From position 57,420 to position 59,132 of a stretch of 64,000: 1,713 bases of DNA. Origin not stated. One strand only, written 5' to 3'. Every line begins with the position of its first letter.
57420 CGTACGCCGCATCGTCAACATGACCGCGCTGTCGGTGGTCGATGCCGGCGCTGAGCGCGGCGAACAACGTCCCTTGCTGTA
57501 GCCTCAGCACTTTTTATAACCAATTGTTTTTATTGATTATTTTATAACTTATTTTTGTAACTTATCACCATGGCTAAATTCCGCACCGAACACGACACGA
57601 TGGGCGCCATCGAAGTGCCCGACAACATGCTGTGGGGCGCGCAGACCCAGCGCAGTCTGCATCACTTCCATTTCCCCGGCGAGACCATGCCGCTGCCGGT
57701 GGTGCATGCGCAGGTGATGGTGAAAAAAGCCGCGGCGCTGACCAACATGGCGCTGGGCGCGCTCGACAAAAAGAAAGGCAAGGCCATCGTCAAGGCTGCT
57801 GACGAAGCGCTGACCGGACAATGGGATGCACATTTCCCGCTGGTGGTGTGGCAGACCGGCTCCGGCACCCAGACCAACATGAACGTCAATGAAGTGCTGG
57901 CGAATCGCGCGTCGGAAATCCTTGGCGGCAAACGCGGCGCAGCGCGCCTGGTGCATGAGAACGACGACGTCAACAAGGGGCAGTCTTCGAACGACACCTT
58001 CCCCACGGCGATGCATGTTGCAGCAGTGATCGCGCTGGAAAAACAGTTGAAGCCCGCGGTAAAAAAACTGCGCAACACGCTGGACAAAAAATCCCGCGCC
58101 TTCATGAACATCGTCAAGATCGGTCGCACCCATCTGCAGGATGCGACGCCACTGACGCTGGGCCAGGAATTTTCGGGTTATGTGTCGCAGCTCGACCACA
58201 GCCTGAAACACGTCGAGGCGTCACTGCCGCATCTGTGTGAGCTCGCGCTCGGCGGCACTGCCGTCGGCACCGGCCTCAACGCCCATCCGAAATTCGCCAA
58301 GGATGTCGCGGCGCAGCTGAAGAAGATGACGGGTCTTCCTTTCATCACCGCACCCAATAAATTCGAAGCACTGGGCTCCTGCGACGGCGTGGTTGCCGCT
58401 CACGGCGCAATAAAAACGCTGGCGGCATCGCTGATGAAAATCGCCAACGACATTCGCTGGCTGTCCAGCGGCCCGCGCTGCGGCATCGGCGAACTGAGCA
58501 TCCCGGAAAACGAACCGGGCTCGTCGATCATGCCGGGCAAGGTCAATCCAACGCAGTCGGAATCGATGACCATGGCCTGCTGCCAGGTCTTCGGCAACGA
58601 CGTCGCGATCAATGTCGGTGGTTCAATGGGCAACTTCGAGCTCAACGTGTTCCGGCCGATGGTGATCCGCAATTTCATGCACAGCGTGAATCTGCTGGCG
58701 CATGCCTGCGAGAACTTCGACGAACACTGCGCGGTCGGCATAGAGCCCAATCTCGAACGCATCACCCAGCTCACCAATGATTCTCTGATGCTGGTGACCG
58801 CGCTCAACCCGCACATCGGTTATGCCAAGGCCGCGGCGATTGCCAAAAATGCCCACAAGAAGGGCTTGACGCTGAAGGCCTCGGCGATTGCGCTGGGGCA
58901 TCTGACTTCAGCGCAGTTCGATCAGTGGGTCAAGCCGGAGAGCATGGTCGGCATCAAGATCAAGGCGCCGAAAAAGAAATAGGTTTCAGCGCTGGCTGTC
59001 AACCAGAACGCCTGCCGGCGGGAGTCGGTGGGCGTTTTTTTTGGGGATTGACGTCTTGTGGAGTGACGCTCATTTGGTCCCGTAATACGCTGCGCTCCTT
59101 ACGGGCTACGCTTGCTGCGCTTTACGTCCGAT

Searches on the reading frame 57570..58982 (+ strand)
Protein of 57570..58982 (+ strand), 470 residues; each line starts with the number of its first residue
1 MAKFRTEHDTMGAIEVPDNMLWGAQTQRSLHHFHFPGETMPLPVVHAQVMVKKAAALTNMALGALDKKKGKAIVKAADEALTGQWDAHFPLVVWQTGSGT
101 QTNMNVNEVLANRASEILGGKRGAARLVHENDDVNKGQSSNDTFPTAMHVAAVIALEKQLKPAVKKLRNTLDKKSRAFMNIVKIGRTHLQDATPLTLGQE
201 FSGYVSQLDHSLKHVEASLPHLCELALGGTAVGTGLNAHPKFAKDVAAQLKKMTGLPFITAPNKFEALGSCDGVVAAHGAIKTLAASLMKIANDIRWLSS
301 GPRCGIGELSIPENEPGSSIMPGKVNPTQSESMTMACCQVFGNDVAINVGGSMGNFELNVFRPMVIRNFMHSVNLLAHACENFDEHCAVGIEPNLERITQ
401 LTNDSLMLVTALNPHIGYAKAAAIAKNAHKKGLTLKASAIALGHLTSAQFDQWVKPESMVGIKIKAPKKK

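Call 5: search_protein_families(library=pfam, proteins=[window:57570-58982:+], max_evalue=0.01)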
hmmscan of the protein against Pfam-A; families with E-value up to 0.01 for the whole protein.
window:57570-58982:+ (470 aa): 2 families
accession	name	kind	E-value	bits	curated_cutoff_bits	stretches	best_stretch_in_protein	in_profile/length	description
PF00206.25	Lyase_1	-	1.4e-113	379.8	27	1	12-342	1-312/312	Lyase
PF10415.14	FumaraseC_C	-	8.7e-24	84.1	32.5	1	408-460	1-53/54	Fumarase C C-terminus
